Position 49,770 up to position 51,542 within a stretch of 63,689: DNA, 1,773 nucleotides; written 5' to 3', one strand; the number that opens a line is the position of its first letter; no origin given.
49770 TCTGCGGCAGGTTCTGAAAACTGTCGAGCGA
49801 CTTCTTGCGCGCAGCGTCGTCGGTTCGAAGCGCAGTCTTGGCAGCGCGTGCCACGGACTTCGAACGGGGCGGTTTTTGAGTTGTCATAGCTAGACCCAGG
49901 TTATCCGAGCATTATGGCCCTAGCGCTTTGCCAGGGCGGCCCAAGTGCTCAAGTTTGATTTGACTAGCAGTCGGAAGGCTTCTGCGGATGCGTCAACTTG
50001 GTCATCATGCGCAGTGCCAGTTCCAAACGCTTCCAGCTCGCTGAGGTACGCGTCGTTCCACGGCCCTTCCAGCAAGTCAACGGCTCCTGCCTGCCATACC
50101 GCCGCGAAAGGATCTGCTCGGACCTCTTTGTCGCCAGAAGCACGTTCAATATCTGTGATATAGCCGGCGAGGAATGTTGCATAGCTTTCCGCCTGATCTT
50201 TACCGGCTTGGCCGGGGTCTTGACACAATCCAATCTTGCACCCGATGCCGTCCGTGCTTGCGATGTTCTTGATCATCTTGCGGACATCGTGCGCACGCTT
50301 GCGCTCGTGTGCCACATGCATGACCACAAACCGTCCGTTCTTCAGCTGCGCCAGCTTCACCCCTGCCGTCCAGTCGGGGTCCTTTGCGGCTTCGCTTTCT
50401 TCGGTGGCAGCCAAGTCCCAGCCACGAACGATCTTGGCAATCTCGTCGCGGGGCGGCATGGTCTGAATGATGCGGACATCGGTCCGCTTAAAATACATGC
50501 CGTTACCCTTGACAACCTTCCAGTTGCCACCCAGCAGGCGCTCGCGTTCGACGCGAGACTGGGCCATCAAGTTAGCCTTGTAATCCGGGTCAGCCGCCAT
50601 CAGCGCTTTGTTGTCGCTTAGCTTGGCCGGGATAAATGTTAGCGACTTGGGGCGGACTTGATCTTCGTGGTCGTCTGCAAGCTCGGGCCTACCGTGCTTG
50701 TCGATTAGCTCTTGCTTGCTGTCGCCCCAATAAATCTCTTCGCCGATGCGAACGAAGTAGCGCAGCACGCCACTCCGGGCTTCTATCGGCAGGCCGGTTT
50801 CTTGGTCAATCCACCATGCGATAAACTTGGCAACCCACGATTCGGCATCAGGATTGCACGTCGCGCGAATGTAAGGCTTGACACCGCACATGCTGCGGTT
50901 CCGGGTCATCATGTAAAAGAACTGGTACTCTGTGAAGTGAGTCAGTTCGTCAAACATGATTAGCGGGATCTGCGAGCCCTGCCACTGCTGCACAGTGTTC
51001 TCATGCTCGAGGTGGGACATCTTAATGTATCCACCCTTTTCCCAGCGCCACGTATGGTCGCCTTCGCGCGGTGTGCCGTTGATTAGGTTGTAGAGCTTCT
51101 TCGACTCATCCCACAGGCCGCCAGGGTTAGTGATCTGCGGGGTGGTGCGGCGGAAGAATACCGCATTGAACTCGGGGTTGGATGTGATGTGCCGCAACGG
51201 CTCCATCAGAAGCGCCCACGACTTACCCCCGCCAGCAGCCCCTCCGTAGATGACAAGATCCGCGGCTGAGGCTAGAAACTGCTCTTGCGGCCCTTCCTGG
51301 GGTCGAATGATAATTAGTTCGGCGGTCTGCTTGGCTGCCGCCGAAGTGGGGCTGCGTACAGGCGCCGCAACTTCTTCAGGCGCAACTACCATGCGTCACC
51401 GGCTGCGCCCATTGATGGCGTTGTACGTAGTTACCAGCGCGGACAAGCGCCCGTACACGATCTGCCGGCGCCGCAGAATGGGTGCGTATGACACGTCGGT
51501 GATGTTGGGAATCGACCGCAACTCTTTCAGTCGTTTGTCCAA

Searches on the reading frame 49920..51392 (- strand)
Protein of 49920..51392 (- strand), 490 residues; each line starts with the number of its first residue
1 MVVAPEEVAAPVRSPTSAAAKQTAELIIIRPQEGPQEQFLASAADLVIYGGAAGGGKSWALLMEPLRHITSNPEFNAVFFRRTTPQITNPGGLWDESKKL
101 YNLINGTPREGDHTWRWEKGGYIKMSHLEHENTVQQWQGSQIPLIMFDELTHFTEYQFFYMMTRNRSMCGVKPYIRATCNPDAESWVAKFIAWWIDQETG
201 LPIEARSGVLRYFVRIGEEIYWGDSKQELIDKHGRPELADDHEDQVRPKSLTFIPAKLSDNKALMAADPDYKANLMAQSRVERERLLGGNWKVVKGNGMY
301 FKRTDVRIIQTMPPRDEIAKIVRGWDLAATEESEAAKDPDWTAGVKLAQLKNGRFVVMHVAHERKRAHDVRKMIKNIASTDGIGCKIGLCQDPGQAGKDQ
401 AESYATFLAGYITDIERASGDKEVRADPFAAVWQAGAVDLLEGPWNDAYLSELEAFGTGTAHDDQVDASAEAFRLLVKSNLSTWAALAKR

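Call 11: search_protein_families(library=phrogs, proteins=[window:49920-51392:-])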
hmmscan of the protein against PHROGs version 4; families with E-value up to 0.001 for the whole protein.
window:49920-51392:- (490 aa): 6 families
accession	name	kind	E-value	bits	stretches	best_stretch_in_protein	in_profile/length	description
phrog_979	-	head and packaging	3.6e-168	562.1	1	21-481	143-604/642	terminase large subunit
phrog_9526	-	head and packaging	5.3e-50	171.4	1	28-290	7-269/280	terminase large subunit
phrog_12171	-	head and packaging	4.9e-28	98.4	1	385-482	5-101/110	terminase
phrog_9453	-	head and packaging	7.7e-25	88.8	1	289-488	1-222/233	terminase large subunit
phrog_38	-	head and packaging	9.5e-19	68.5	1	297-479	524-706/760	terminase large subunit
phrog_5573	-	head and packaging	7.2e-08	33.1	1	312-474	73-232/250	terminase large subunit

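Call 15: search_dna_similar(query=window:49920-51392:-, collection=phages, mode=protein, max_rows=15)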
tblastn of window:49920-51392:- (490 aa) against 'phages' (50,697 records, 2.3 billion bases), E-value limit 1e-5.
Records with a match: 1718; places in all: 1739; records where one place covers at least 80% of the query: 1236.
Best place of each record, by identity: <60% 1718.
By first word of the organism name: Escherichia 353; Pseudomonas 314; Vibrio 150; Salmonella 144; Rheinheimera 115; Acinetobacter 107; Arthrobacter 72; Klebsiella 44; Erwinia 36; Shigella 24; and 68 more.
By host as written in the record: - 229; Rheinheimera sp. BAL341 115; Escherichia coli 102; Pseudomonas aeruginosa 100; Arthrobacter sp. ATCC 21022 54; Escherichia coli K-12 MG1655 50; Pseudomonas aeruginosa PAO1 49; Acinetobacter baumannii 41; and 428 more.
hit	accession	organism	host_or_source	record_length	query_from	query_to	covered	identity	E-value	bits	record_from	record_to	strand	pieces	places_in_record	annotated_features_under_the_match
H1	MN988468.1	Rhizobium phage RHph_TM3_3_3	Rhizobium phaseoli T3_3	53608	14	487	97%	53.2%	2e-156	497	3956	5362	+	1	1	terminase large subunit protein | DUF2280 domain-containing protein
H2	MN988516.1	Rhizobium phage RHph_N28_2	Rhizobium etli N731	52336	16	487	96%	52.6%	6e-156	496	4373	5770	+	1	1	terminase large subunit protein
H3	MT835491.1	Bacteriophage sp.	human fecal samples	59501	20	480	94%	48.4%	2e-132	428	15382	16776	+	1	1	record has no annotation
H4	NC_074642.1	Methanoculleus virus L4768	Methanoculleus bourgensis E02.3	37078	27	478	92%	48.7%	2e-124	405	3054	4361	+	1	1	terminase large subunit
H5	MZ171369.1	Methanoculleus virus Blf4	Methanoculleus bourgensis E02.3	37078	27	478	92%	48.7%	2e-124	405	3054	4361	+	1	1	terminase large subunit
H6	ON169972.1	Pseudomonas phage EM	Pseudomonas aeruginosa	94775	15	481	95%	39.7%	2e-100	336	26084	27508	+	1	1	terminase large subunit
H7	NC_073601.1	Pseudomonas phage EM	Pseudomonas aeruginosa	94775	15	481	95%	39.7%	2e-100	336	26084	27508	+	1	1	terminase large subunit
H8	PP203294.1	Pseudomonas phage LPS-5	Pseudomonas aeruginosa PAO1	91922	15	481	95%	39.5%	1e-99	334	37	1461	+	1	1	terminase large subunit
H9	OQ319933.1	Pseudomonas phage bmx-p3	Pseudomonas aeruginosa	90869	15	481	95%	39.5%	1e-99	334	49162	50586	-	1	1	terminase large subunit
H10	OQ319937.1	Pseudomonas phage 20Sep418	Pseudomonas aeruginosa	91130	15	481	95%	39.5%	1e-99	334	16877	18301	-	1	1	terminase large subunit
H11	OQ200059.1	Pseudomonas phage vB_PaeM_B55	Pseudomonas aeruginosa B55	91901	15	481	95%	39.5%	1e-99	334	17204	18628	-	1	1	terminase large subunit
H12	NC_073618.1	Pseudomonas phage vB_PaeM_B55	Pseudomonas aeruginosa B55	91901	15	481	95%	39.5%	1e-99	334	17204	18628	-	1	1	terminase large subunit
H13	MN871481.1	Pseudomonas phage PaSz-1_45_92k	Pseudomonas aeruginosa PAO1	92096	15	481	95%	39.5%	1e-99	334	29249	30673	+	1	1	record has no annotation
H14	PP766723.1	Pseudomonas phage Baskent_P3_3B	Pseudomonas aeruginosa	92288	15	481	95%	39.5%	1e-99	334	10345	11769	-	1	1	terminase large subunit | hypothetical protein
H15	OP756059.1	Pseudomonas phage PseuPha1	Pseudomonas aeruginosa PAO1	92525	15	481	95%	39.5%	1e-99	334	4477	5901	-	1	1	terminase large subunit | hypothetical protein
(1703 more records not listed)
